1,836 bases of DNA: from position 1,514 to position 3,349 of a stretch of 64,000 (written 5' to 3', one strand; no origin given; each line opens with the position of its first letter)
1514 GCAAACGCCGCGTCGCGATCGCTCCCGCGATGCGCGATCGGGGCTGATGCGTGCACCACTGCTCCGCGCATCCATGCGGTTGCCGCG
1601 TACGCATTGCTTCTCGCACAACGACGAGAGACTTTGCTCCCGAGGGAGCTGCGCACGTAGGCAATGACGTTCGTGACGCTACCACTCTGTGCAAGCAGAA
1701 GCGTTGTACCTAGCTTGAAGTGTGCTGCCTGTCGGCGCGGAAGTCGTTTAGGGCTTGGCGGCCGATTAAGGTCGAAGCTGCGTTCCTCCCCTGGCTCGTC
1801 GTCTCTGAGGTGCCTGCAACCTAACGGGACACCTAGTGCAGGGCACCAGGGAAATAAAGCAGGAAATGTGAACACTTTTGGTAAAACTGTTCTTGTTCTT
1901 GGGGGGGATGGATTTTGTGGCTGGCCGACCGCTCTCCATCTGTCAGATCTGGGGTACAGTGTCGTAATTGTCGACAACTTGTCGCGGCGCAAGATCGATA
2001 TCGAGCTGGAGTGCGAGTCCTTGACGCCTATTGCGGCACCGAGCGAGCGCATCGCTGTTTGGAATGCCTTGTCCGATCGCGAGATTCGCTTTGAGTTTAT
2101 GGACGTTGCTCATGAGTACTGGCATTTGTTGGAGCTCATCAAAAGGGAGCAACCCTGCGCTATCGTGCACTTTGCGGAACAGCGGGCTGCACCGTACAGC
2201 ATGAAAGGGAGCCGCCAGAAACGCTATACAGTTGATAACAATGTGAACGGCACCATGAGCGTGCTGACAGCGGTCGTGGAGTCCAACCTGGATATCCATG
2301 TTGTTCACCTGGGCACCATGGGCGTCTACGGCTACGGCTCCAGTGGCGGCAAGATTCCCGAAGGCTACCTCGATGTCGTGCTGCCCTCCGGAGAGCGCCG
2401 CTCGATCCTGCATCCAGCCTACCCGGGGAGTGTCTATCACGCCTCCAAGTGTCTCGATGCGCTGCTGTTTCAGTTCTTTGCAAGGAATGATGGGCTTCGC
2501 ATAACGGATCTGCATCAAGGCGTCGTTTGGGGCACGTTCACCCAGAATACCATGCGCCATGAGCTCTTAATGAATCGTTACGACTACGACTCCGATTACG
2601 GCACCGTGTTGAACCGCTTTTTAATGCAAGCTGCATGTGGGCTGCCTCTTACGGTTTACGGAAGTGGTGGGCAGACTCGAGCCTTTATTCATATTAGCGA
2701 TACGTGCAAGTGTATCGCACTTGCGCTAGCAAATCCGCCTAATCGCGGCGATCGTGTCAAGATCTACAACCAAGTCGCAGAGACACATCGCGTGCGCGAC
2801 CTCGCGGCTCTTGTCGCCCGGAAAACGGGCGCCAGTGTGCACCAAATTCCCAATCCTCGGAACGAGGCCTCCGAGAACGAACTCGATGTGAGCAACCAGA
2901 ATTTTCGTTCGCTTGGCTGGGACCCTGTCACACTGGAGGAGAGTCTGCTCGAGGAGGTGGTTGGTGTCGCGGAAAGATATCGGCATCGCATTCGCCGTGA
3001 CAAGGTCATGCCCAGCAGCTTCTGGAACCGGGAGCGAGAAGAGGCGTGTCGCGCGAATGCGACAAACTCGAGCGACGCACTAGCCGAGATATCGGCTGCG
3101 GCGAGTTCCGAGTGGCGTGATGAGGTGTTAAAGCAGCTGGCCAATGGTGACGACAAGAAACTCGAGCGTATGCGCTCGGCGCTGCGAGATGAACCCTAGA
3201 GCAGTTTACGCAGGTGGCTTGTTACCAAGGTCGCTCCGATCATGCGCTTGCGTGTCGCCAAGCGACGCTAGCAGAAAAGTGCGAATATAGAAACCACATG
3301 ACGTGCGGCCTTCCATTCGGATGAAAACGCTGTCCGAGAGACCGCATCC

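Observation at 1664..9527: Sulfolipid mini-cluster in a eukaryotic nucleus: SQD1 - plastidic G6PD - SQD2 within 8 kb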

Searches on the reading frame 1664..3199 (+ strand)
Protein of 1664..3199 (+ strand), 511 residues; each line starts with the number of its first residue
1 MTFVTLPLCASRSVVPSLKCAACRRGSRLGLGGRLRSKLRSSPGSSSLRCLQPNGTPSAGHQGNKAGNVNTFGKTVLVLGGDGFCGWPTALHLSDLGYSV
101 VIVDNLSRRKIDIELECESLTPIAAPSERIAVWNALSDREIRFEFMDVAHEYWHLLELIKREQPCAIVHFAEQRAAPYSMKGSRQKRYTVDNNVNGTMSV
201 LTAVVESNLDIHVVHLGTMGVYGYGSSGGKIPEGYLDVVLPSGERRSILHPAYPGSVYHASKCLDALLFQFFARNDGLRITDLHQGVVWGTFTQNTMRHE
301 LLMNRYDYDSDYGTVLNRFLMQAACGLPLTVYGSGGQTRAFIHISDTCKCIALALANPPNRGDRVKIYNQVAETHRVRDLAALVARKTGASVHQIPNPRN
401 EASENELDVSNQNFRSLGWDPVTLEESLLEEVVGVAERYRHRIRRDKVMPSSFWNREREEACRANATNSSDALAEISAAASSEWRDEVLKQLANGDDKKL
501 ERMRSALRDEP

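Call 3: search_protein_families(library=pfam, proteins=[window:1664-3199:+])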
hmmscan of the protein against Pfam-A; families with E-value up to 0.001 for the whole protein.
window:1664-3199:+ (511 aa): 2 families
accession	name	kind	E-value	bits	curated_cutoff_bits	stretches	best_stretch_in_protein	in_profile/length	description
PF01370.27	Epimerase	-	2.6e-23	83.1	20.9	1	76-360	1-230/240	NAD dependent epimerase/dehydratase family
PF16363.11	GDP_Man_Dehyd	-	2.4e-16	60.6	27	1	77-421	1-305/332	GDP-mannose 4,6 dehydratase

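Call 5: search_protein_families(library=ncbifam, proteins=[window:1664-3199:+])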
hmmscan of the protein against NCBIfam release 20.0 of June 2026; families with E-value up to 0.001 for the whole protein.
window:1664-3199:+ (511 aa): 7 families
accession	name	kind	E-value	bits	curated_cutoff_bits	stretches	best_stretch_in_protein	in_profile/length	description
NF041015.1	UDPsulfquin_syn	equivalog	1.8e-98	330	575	1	75-454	2-383/384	UDP-sulfoquinovose synthase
TIGR01181.1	dTDP_gluc_dehyt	equivalog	3.3e-14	52.7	365.1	1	137-422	48-297/321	dTDP-glucose 4,6-dehydratase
TIGR01179.1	galE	equivalog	2e-12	46.6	262.3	1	76-225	2-128/332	UDP-glucose 4-epimerase GalE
NF007956.0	PRK10675.1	subfamily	2.7e-09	36.6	394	1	75-224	2-130/338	UDP-glucose 4-epimerase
TIGR04180.1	EDH_00030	hypoth_equivalog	1.8e-06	27.3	475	0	166-224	73-127/297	NAD-dependent 4,6-dehydratase LegB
TIGR02197.1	heptose_epim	equivalog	7.2e-06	25.4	274.6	0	76-227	1-123/316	ADP-glyceromanno-heptose 6-epimerase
TIGR01777.1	yfcH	hypoth_equivalog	0.00071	19.2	207.35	0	331-396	187-250/292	TIGR01777 family oxidoreductase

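Call 6: search_solved_structures(query=window:1664-3199:+, show_alignments=1)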
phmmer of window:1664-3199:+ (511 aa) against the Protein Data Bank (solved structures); distinct sequences matched with E-value up to 0.001: 45.
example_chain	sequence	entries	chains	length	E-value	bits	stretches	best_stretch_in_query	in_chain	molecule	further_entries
1i24_A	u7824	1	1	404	4.6e-96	325.5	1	72-456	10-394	SULFOLIPID BIOSYNTHESIS PROTEIN SQD1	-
1qrr_A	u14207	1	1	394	1.3e-95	324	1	74-456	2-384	sulfolipid biosynthesis (SQD1) PROTEIN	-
1i2b_A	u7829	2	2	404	2.3e-95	323.2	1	72-456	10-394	SULFOLIPID BIOSYNTHESIS PROTEIN SQD1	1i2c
2b69_A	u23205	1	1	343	1.5e-13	53.3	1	312-429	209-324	UDP-glucuronate decarboxylase 1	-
4gll_A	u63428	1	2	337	4e-13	51.9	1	312-430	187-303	UDP-glucuronic acid decarboxylase 1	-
4lk3_A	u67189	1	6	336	4.1e-13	51.9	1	312-430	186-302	UDP-glucuronic acid decarboxylase 1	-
4m55_A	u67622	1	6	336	4.3e-13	51.8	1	312-430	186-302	UDP-glucuronic acid decarboxylase 1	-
6wjb_A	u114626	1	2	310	2.9e-09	39.2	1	304-366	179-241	NAD-dependent epimerase/dehydratase family protein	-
6wj9_A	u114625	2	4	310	3.3e-09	39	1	304-367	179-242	NAD-dependent epimerase/dehydratase family protein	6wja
4zrm_A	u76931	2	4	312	1e-08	37.4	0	222-428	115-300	UDP-glucose 4-epimerase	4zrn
4twr_A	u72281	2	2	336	1.8e-07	33.3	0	74-108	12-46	NAD binding site:NAD-dependent epimerase/dehydratase:UDP-glucose 4-epimerase | UDP-glucose 4-epimerase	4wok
1r6d_A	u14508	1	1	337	6.6e-07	31.4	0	164-389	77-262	TDP-glucose-4,6-dehydratase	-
1r66_A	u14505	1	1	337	9.1e-07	31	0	164-389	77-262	TDP-glucose-4,6-dehydratase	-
5gy7_A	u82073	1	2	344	3.5e-06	29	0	76-223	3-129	UDP-glucose 4-epimerase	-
1kvs_A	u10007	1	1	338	7.8e-06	27.9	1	76-224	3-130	UDP-GALACTOSE 4-EPIMERASE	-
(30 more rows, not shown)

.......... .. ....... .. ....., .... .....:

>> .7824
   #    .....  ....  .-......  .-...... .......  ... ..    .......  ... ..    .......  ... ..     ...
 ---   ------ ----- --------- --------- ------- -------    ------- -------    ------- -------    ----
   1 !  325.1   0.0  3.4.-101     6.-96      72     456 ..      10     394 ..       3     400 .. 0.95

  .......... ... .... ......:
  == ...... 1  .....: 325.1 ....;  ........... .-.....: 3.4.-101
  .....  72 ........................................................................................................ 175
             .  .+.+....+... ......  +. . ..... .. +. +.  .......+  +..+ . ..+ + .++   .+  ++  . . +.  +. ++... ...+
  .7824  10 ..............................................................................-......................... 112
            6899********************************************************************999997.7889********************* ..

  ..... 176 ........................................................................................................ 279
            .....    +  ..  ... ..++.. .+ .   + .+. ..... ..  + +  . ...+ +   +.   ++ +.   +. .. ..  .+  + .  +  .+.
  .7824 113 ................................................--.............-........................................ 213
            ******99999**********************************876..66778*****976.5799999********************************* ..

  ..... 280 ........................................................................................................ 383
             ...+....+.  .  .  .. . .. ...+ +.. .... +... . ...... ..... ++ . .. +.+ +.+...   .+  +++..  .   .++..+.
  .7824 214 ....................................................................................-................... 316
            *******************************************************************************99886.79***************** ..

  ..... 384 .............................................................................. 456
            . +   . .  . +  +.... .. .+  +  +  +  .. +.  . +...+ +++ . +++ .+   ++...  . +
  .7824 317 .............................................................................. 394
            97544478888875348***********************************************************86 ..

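Call 7: find_encoding_contigs(protein=window:1664-3196:+, flank=10000, max_places=6)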
Protein window:1664-3196:+ (511 aa): no gene with exactly this product is on record in the collection.

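Call 25: find_homologous_proteins(query=window:1664-3199:+)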
Query window:1664-3199:+ (511 aa): 8000 proteins with E <= 0.001 among 8000 candidates; the best 120 are listed.
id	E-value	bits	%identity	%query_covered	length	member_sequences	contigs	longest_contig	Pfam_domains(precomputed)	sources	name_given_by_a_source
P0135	0.0e+0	1173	100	100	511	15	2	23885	PF16363.12,PF01370.28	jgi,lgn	-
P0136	2.7e-282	955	88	90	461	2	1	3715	PF16363.12,PF01370.28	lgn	-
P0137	4.2e-280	948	89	90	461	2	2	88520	PF16363.12,PF01370.28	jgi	jgi:UDP-sulfoquinovose synthase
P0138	1.2e-242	824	77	89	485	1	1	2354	PF16363.12,PF01370.28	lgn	-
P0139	2.5e-239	813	80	86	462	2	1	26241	PF16363.12,PF01370.28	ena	-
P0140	6.0e-209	713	71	84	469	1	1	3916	PF16363.12,PF01370.28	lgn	-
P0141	1.7e-197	675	63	90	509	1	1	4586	PF16363.12,PF01370.28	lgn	-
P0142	1.5e-196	672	66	87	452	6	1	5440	PF16363.12,PF01370.28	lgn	-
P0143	1.9e-196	672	65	86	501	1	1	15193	PF16363.12,PF01370.28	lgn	-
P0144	1.9e-195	668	65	85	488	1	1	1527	PF16363.12,PF02719.22,PF01370.28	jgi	-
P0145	2.2e-195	668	66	85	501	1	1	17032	PF16363.12,PF01370.28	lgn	-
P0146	4.6e-195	667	66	85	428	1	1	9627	PF16363.12,PF02719.22,PF01370.28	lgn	-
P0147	1.1e-194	666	65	86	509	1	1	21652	PF16363.12,PF01370.28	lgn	-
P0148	2.0e-194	665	66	85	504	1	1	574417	PF16363.12,PF01370.28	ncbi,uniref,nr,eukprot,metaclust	ncbi:UDP-sulfoquinovose synthase, chloroplastic, SQD1 [Chondrus crispus]|uniref:UDP-sulfoquinovose s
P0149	2.1e-194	665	64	86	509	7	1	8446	PF16363.12,PF01370.28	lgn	-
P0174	5.8e-185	634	63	85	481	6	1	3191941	PF16363.12,PF02719.22,PF01370.28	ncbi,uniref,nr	ncbi:hypothetical protein NDN08_002356 [Rhodosorus marinus]|uniref:NAD-dependent epimerase/dehydrata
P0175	4.7e-184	631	68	78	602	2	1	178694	PF16363.12,PF01370.28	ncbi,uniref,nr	ncbi:hypothetical protein GpartN1_g6441.t1 [Galdieria partita]|uniref:NAD-dependent epimerase/dehydr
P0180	1.1e-181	623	67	79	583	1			PF16363.12,PF01370.28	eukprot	eukprot:jgi/Galph1/5348/GphlegSOOS_G3951.1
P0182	5.2e-181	621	68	76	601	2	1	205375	PF16363.12,PF01370.28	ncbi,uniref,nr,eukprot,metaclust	ncbi:UDP-sulfoquinovose synthase [Galdieria sulphuraria]|uniref:UDP-sulfoquinovose synthase n=1 Tax=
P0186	2.0e-180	619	67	78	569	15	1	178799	PF16363.12,PF01370.28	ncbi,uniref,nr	ncbi:hypothetical protein GAYE_SCF42G5596 [Galdieria yellowstonensis]|uniref:NAD-dependent epimerase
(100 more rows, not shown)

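Call 26: find_encoding_contigs(protein=P0139, flank=10000, max_places=2)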
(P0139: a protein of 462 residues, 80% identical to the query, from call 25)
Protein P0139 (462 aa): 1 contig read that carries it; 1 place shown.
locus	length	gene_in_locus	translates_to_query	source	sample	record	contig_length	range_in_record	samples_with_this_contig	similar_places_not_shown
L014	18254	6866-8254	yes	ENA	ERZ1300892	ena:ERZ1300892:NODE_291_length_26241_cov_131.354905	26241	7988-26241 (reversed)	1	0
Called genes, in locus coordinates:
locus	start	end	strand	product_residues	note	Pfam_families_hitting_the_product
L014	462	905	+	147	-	-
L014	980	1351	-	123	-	-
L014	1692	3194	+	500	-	PF02881:SRP54_N, PF13671:AAA_33 (faint), PF00448:SRP54, PF02978:SRP_SPB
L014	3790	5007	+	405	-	PF05096:Glu_cyclase_2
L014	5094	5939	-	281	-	PF13911:AhpC-TSA_2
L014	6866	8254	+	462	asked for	PF01370:Epimerase, PF16363:GDP_Man_Dehyd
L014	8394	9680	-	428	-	PF03595:SLAC1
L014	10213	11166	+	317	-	PF00227:Proteasome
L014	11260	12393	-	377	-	PF00892:EamA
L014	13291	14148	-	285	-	PF05096:Glu_cyclase_2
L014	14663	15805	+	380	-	PF03215:Rad17 (weak), PF13177:DNA_pol3_delta2, PF00004:AAA, PF08542:Rep_fac_C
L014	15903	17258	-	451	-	PF01063:Aminotran_4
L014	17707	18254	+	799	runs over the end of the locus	PF26066:MCM9_N, PF17207:MCM_OB, PF00493:MCM, PF01078:Mg_chelatase (faint), PF07728:AAA_5, PF17855:MCM_lid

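Call 27: find_encoding_contigs(protein=P0182, flank=10000, max_places=1)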
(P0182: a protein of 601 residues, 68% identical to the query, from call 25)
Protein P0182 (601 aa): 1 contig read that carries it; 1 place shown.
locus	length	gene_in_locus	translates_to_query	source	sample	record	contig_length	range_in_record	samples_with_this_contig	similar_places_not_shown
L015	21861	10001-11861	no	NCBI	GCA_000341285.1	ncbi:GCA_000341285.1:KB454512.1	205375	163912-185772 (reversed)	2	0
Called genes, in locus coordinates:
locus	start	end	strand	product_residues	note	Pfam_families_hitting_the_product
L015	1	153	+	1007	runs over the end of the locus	PF01624:MutS_I, PF05188:MutS_II, PF05192:MutS_III, PF05190:MutS_IV, PF00488:MutS_V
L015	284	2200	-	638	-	-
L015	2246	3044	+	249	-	PF03141:Methyltransf_29 (weak), PF13489:Methyltransf_23, PF13649:Methyltransf_25, PF13847:Methyltransf_31, PF08241:Methyltransf_11, PF08242:Methyltransf_12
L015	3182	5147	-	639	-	PF00076:RRM_1, PF16367:RRM_7 (faint), PF00076:RRM_1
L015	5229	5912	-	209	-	PF01294:Ribosomal_L13e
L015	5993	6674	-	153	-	PF00179:UQ_con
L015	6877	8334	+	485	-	PF13520:AA_permease_2, PF00324:AA_permease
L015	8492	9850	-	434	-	PF13439:Glyco_transf_4, PF13579:Glyco_trans_4_4, PF00534:Glycos_transf_1, PF13692:Glyco_trans_1_4, PF13524:Glyco_trans_1_2 (faint), PF20706:GT4-conflict (weak)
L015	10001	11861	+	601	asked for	PF01370:Epimerase, PF16363:GDP_Man_Dehyd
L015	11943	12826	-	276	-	PF00226:DnaJ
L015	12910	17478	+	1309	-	PF17177:PPR_long (weak)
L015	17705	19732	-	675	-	-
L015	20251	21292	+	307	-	PF23860:Ribophorin_II_3rd (weak), PF25147:Ribophorin_II_C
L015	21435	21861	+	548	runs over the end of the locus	PF00240:ubiquitin, PF11976:Rad60-SLD (weak), PF23195:UBQLN1, PF01346:FKBP_N (weak), PF00254:FKBP_C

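Call 38: list_cluster_members(proteins=[P0139, P0257, P0137, P0256, P0135, P0255, P0043, P0186, P0175, P0258])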
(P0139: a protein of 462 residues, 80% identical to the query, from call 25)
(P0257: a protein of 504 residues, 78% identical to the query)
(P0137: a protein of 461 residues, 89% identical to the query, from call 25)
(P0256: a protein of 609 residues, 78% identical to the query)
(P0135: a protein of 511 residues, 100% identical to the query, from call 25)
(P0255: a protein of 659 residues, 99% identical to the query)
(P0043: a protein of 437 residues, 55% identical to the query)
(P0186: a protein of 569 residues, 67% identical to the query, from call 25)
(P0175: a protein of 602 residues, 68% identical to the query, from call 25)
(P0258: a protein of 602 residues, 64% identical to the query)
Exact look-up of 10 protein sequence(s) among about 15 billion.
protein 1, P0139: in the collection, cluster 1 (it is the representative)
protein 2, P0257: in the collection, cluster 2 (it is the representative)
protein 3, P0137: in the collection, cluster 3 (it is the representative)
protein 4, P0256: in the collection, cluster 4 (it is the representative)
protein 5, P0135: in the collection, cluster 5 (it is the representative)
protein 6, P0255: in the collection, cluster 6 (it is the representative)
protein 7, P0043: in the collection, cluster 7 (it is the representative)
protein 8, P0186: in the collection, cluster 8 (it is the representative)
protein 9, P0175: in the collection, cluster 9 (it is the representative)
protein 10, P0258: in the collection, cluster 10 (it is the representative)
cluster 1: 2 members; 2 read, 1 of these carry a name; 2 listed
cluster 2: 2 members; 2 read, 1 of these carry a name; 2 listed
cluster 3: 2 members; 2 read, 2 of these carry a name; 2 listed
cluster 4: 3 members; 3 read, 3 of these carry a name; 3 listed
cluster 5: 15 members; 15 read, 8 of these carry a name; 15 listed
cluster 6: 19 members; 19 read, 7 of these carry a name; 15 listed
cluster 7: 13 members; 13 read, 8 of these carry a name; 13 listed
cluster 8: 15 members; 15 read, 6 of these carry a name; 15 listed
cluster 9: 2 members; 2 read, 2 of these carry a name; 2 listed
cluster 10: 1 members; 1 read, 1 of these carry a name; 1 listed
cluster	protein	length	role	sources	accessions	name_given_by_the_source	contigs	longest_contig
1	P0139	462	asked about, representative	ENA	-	-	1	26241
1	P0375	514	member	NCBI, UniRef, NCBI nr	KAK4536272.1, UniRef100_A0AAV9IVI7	hypothetical protein CDCA_CDCA08G2297 [Cyanidium caldarium] | NAD-dependent epimerase/dehydratase domain-containing protein n=1 Tax=Cyanidium caldarium ...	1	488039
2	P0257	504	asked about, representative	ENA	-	-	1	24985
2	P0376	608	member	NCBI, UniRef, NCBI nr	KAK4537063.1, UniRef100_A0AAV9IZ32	hypothetical protein CDCA_CDCA10G3088 [Cyanidium caldarium] | Glucose-6-phosphate 1-dehydrogenase n=1 Tax=Cyanidium caldarium TaxID=2771 ...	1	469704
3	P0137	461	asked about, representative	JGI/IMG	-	UDP-sulfoquinovose synthase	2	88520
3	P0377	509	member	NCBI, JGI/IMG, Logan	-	UDP-sulfoquinovose synthase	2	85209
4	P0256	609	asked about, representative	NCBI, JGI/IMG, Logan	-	glucose-6-phosphate 1-dehydrogenase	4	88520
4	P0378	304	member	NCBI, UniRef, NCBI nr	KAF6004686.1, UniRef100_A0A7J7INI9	glucose-6-phosphate 1-dehydrogenase [Cyanidiococcus yangmingshanensis] | Glucose-6-phosphate 1-dehydrogenase n=1 Tax=Cyanidiococcus yangmingshanensis ...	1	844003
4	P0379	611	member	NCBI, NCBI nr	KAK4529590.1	hypothetical protein CCYA_CCYA02G0447 [Cyanidiococcus yangmingshanensis]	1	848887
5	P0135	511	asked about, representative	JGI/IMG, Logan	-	-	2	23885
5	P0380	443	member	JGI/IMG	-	UDP-sulfoquinovose synthase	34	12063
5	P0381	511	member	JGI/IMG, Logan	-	UDP-sulfoquinovose synthase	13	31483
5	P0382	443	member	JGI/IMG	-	UDP-sulfoquinovose synthase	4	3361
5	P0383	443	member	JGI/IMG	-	UDP-sulfoquinovose synthase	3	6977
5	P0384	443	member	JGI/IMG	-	UDP-sulfoquinovose synthase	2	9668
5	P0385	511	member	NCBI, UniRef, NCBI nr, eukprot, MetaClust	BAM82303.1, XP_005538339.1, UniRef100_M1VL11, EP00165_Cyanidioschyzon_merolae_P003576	UDP-sulfoquinovose synthase, chloroplast precursor [Cyanidioschyzon merolae strain 10D] | UDP-sulfoquinovose synthase, chloroplast n=1 Tax=Cyanidioschyzon merolae (strain ... | XP_005538339.1 UDP-sulfoquinovose synthase, chloroplast precursor [Cyanidioschyzon ...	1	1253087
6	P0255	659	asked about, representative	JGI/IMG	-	-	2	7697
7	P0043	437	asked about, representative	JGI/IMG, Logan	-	sulfoquinovosyltransferase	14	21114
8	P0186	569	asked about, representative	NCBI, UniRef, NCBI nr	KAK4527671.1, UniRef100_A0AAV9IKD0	hypothetical protein GAYE_SCF42G5596 [Galdieria yellowstonensis] | NAD-dependent epimerase/dehydratase domain-containing protein n=1 Tax=Galdieria ...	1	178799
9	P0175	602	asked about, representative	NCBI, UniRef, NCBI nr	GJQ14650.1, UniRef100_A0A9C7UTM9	hypothetical protein GpartN1_g6441.t1 [Galdieria partita] | NAD-dependent epimerase/dehydratase domain-containing protein n=1 Tax=Galdieria partita ...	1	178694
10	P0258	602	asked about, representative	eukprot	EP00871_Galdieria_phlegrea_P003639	jgi/Galph1/4276/GphlegSOOS_G2924.1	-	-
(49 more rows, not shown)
